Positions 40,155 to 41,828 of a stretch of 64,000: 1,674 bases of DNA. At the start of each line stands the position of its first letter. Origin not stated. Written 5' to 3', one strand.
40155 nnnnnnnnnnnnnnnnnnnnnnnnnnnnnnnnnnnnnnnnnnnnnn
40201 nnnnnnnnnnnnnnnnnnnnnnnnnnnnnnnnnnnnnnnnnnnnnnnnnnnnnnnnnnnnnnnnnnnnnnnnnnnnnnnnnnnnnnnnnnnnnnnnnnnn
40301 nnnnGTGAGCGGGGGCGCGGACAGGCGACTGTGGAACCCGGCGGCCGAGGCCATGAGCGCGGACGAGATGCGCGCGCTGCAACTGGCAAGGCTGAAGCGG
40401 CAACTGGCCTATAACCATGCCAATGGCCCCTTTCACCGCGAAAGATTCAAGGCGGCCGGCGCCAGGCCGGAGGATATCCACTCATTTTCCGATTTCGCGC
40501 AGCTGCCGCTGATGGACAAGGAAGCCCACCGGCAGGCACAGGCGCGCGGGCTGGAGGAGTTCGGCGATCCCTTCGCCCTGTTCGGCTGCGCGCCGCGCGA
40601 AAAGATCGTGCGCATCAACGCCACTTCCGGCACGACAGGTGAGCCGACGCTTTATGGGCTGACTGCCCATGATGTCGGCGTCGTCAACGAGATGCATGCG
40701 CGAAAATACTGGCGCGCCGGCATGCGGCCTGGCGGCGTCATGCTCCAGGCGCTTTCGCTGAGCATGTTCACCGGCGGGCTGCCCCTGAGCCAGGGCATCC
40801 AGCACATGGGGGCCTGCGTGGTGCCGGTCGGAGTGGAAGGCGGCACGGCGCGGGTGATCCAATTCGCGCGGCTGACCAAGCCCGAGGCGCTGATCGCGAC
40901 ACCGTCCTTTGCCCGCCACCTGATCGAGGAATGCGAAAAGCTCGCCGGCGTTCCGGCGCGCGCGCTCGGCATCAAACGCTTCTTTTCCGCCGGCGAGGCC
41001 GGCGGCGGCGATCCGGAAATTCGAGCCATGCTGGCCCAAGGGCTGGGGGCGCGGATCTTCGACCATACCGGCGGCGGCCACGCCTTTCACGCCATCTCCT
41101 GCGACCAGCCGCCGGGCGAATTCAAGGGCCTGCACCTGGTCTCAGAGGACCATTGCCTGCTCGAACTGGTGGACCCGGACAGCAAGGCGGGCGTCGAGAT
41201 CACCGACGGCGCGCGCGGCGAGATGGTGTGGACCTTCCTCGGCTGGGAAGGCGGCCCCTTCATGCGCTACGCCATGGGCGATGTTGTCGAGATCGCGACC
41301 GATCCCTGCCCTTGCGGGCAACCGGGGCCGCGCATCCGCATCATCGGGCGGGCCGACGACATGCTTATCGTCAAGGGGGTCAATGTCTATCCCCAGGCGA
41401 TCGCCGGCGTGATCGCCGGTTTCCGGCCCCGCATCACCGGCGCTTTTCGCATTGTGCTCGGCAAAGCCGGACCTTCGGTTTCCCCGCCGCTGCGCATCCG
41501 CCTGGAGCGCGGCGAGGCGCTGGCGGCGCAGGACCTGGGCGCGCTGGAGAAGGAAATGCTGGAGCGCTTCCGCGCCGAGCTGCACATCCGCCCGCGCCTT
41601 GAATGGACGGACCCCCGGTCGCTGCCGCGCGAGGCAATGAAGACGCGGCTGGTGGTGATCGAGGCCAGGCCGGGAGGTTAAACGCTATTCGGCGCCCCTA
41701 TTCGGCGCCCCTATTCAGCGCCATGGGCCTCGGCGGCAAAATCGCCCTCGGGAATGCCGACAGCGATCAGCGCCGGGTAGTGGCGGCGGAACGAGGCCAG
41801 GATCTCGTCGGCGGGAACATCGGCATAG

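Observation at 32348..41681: Orphan nine-gene operon: GntR, opine dehydrogenase, 3-hydroxyacyl-CoA DH, DctPQM TRAP, HyuB-like, VOC/epimerase-like, PaaK-like ligase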

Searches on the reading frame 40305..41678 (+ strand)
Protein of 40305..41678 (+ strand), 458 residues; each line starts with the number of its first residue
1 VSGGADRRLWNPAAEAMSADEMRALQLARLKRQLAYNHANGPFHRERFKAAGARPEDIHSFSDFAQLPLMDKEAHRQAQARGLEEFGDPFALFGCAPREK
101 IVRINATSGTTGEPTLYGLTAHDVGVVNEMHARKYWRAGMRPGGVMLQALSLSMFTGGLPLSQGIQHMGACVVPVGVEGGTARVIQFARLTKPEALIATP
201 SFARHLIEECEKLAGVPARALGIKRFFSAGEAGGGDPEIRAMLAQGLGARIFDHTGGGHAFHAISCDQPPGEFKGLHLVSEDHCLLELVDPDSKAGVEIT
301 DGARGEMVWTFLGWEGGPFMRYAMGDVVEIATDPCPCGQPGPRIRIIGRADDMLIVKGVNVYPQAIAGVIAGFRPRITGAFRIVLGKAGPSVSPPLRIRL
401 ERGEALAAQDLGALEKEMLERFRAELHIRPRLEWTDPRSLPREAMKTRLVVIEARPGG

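Call 5: search_protein_families(library=pfam, proteins=[window:40305-41678:+])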
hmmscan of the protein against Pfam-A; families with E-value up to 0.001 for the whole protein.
window:40305-41678:+ (458 aa): 2 families
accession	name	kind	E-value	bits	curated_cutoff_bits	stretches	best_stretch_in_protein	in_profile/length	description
PF14535.12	AMP-binding_C_2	-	1.7e-09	38.2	25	1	358-451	1-93/96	AMP-binding enzyme C-terminal domain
PF00501.34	AMP-binding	-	0.00023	20.5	29.9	1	97-232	160-297/384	AMP-binding enzyme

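Call 6: search_protein_families(library=ncbifam, proteins=[window:40305-41678:+])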
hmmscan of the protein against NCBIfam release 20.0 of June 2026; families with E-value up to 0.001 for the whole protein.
window:40305-41678:+ (458 aa): 11 families
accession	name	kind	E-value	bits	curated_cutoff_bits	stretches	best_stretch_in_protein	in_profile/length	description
NF041878.1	paak_haloarch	equivalog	1.3e-62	211.8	700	1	14-439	5-411/427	phenylacetate--CoA ligase PaaK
TIGR02155.1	PA_CoA_ligase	equivalog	5.7e-62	209.6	646.3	1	15-451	1-419/422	phenylacetate--CoA ligase PaaK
NF053551.1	FlxY_rubin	equivalog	1.7e-41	142.4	520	1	15-441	2-406/424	flexirubin biosynthesis putative acyl-CoA ligase FlxY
NF045666.1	DVU1553_fam_AMP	equivalog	4.3e-31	108.2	300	1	14-347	15-328/331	DVU_1553 family AMP-dependent CoA ligase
TIGR03335.1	F390_ftsA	equivalog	5.4e-26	91.3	458.7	1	11-359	3-338/445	coenzyme F390 synthetase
NF041217.1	BagE_FevW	exception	2.7e-15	56.3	800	1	19-358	10-319/424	bagremycin/ferroverdin synthetase BagE/FevW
NF053567.1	HBDA_AROS1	equivalog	4.4e-06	25.4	1000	1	106-256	178-320/523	3-hydroxybenzoate--CoA ligase HbdA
NF005850.0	PRK07768.1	subfamily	3.6e-05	22.2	572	1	344-431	430-516/545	long-chain-fatty-acid--CoA ligase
TIGR02304.1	aden_form_hyp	equivalog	6.7e-05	22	251.9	1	317-370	292-351/430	F390 synthetase-related protein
NF005702.0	PRK07514.1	subfamily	0.00028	19.4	558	0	343-371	393-421/506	malonyl-CoA synthase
NF004229.0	PRK05677.1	subfamily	0.00087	17.9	879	0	341-375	446-480/563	long-chain-fatty-acid--CoA ligase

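Call 19: search_solved_structures(query=window:40305-41678:+, max_evalue=0.001)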
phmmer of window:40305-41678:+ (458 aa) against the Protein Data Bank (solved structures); distinct sequences matched with E-value up to 0.001: 9.
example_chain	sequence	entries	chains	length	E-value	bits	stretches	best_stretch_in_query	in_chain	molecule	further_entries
2y4o_A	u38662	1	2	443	1.4e-56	195.7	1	14-428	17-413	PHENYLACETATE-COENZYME A LIGASE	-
6hdw_A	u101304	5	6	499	3.2e-56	194.6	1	5-452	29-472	2-hydroxyisobutyryl-CoA synthetase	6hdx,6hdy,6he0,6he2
4r1l_A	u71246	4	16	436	1.3e-45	159.6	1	6-446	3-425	Phenylacetate-coenzyme A ligase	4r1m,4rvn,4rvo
2y27_A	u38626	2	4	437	3.6e-45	158.2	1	14-391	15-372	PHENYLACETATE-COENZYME A LIGASE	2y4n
6wuq_A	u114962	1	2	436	3.5e-20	75.8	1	18-454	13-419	AjiA1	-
6siw_B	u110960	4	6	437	1.1e-15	60.9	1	18-386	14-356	PaaK-like ligase (AMP-dependent synthetase and ligase) | AMP-dependent synthetase and ligase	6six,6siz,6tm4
6siw_A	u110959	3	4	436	1.1e-15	60.9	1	18-386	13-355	PaaK-like ligase (AMP-dependent synthetase and ligase) | AMP-dependent synthetase and ligase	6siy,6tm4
9s3l_A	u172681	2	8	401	6.3e-14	55.1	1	57-356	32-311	Phenylacetate-CoA ligase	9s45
3lax_A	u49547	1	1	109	7.1e-05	25.3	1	349-446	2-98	Phenylacetate-coenzyme A ligase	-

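Call 66: find_homologous_proteins(query=window:40305-41678:+, max_evalue=1e-30)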
Query window:40305-41678:+ (458 aa): 1681 proteins with E <= 1e-30 among 8000 candidates; the best 120 are listed.
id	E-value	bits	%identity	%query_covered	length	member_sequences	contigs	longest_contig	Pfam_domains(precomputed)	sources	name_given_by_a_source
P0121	0.0e+0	1038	100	100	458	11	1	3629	PF14535.13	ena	-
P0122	3.2e-244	829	79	99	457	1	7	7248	PF14535.13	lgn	-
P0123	3.3e-241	819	78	99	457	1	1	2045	PF00501.35,PF14535.13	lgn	-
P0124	8.7e-211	719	68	98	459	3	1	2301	PF00501.35,PF14535.13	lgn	-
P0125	2.0e-210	718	70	98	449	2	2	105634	PF00501.35,PF14535.13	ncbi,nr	ncbi:MAG: phenylacetate--CoA ligase family protein [Hyphomicrobiales bacterium]|nr:phenylacetate--Co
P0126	3.9e-209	714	69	98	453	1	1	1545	PF00501.35,PF14535.13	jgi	jgi:phenylacetate-CoA ligase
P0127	8.6e-208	709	67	99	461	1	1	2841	PF00501.35,PF14535.13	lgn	-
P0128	2.2e-207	708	67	99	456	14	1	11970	PF00501.35,PF14535.13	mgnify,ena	mgnify:FL=1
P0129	3.5e-207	707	66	99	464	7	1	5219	PF00501.35,PF14535.13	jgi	jgi:phenylacetate-CoA ligase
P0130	5.4e-207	707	66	98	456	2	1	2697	PF00501.35,PF14535.13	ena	-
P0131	1.2e-206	705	66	99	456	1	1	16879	PF00501.35,PF14535.13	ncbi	-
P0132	2.4e-206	704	64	99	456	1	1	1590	PF00501.35,PF14535.13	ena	-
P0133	3.4e-206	704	64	99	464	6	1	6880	PF00501.35,PF14535.13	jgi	-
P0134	4.0e-206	704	65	99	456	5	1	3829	PF00501.35,PF14535.13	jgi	jgi:phenylacetate-CoA ligase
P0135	5.0e-206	703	65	99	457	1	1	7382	PF00501.35,PF14535.13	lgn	-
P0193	4.8e-201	687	65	99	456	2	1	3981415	PF00501.35,PF14535.13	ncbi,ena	-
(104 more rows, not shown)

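Call 105: find_encoding_contigs(protein=P0193, flank=10000, max_places=1)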
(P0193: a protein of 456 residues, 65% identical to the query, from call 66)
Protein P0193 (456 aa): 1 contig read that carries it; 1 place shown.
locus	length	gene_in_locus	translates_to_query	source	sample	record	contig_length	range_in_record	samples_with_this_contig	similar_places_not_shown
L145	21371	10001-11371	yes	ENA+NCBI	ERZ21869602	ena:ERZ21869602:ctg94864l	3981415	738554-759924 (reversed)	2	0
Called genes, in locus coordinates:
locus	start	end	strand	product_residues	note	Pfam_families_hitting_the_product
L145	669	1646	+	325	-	PF03480:DctP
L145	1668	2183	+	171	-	PF04290:DctQ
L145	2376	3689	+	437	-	PF06808:DctM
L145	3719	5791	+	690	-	PF05378:Hydant_A_N, PF01968:Hydantoinase_A, PF19278:Hydant_A_C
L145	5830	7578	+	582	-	PF02538:Hydantoinase_B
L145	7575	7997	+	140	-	PF00903:Glyoxalase, PF13669:Glyoxalase_4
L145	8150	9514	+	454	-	PF13546:DDE_5, PF04693:DDE_Tnp_2 (weak), PF01609:DDE_Tnp_1 (weak)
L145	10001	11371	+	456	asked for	PF00501:AMP-binding, PF14535:AMP-binding_C_2 (weak)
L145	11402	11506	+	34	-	-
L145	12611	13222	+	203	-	PF04542:Sigma70_r2, PF08281:Sigma70_r4_2 (weak), PF04545:Sigma70_r4 (weak)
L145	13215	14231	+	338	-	-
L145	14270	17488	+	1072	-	PF25063:ARM_TT21_C (faint), PF00515:TPR_1 (faint), PF07719:TPR_2 (faint), PF10602:RPN7 (faint), PF13176:TPR_7 (faint), PF13424:TPR_12 (weak), PF13424:TPR_12 (weak), PF12770:CHAT, +6 more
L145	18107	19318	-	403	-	-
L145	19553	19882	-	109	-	-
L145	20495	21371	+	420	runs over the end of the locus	PF12796:Ank_2, PF00023:Ank, PF13637:Ank_4, PF12796:Ank_2, PF24521:Ank_KRIT1, PF12796:Ank_2, PF00023:Ank, PF12796:Ank_2, +8 more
